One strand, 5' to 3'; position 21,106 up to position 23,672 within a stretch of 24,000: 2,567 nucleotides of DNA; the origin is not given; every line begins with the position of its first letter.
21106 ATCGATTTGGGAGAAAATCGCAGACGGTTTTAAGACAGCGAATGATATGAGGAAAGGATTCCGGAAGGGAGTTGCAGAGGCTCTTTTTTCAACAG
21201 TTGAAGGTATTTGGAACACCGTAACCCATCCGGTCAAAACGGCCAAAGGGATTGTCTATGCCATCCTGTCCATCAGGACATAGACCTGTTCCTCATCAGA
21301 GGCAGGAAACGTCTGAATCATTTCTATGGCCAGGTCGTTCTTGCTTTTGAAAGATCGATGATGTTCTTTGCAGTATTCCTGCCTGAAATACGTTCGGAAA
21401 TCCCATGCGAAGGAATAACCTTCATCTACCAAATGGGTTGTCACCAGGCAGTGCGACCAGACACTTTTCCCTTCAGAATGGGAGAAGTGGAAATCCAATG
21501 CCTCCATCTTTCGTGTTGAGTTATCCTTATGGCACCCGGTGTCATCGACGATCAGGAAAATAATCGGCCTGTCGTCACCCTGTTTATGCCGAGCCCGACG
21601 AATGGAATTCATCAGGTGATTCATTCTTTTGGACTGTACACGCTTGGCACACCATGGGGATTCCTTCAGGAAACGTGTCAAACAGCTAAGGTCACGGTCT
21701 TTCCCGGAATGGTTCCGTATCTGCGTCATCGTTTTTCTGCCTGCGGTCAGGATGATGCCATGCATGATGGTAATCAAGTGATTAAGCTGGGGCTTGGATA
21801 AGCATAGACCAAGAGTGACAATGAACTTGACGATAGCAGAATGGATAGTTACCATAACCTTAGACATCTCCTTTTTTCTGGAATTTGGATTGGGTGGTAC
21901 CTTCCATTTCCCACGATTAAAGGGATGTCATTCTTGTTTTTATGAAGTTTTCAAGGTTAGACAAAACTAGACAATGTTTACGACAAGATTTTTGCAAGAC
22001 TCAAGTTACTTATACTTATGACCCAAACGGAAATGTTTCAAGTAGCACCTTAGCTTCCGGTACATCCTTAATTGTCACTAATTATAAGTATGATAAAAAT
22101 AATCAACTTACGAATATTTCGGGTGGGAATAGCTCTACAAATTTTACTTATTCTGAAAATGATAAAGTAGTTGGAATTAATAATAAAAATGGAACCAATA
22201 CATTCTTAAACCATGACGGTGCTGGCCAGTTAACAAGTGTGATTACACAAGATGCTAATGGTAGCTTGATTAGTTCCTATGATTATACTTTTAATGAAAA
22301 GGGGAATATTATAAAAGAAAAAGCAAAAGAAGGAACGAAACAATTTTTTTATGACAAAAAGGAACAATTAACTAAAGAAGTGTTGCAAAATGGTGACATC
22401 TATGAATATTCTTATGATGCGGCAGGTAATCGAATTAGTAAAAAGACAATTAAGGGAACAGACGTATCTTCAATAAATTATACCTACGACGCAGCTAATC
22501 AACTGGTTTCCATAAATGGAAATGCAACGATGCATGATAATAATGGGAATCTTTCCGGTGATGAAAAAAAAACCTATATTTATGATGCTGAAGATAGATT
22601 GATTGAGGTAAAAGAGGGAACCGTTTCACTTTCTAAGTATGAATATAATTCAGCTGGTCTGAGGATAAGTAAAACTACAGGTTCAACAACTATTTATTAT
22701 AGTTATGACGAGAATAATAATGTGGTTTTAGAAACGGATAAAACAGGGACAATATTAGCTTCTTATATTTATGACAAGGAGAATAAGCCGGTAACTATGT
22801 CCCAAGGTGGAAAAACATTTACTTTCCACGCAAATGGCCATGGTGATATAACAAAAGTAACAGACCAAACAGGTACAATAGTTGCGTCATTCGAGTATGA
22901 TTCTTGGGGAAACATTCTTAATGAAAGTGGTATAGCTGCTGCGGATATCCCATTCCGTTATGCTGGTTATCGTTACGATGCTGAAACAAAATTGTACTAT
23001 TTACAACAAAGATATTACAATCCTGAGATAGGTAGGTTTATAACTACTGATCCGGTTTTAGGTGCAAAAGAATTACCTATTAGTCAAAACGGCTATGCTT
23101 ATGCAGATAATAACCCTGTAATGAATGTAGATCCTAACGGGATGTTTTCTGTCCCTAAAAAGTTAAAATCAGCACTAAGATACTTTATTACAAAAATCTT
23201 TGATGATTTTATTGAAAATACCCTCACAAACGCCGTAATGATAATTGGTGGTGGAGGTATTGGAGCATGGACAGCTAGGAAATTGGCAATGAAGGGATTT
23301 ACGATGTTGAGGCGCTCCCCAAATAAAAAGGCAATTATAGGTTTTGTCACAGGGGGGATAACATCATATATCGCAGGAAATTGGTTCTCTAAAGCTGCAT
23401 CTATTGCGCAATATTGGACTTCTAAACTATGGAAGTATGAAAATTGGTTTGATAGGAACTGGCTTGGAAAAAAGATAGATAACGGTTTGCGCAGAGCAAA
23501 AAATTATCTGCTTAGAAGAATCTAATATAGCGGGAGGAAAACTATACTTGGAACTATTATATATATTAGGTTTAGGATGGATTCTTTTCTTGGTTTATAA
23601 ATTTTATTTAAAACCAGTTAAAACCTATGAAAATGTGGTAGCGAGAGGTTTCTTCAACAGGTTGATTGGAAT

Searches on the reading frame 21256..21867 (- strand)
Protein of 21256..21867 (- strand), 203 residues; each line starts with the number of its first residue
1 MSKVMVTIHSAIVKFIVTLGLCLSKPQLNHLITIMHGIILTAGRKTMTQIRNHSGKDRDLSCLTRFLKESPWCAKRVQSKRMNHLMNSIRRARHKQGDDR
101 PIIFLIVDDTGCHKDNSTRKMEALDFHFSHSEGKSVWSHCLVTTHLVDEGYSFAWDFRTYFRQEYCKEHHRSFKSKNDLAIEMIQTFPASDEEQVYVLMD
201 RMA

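Call 69: search_protein_families(library=pfam, max_evalue=0.01, proteins=[window:21256-21867:-])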
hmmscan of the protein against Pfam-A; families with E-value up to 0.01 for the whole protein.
window:21256-21867:- (203 aa): 1 family
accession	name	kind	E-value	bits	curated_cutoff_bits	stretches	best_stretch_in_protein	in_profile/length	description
PF13546.12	DDE_5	-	3.4e-11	43.7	27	1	29-200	13-184/272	DDE superfamily endonuclease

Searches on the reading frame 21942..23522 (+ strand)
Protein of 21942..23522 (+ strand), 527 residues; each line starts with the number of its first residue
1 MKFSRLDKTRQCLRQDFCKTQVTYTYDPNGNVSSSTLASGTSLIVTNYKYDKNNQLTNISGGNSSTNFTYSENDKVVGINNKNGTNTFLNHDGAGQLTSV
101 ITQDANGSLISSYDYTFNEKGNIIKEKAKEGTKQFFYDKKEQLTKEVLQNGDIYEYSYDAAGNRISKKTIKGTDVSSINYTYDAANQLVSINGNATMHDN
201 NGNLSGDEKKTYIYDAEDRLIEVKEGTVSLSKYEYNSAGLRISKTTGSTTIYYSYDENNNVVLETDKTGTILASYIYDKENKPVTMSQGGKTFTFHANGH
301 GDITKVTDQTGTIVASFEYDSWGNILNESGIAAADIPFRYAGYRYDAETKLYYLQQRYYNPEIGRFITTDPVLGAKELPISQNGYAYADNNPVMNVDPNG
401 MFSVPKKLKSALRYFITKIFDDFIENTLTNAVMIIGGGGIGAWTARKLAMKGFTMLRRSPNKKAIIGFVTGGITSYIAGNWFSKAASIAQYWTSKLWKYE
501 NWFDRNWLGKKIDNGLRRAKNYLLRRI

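Call 69: search_protein_families(library=pfam, max_evalue=0.01, proteins=[window:21942-23522:+])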
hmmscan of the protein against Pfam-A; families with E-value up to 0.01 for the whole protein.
window:21942-23522:+ (527 aa): 3 families
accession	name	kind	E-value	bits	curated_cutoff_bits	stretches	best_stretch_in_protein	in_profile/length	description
PF05593.20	RHS_repeat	-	1.9e-29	101.9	22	3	137-169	1-33/38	RHS Repeat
PF15283.12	DUF4595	-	7.5e-05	23.2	34.2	0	18-76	49-113/202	Domain of unknown function (DUF4595) with porin-like fold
PF03527.20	RHS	-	0.007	16.6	27.9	0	305-328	14-37/38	RHS protein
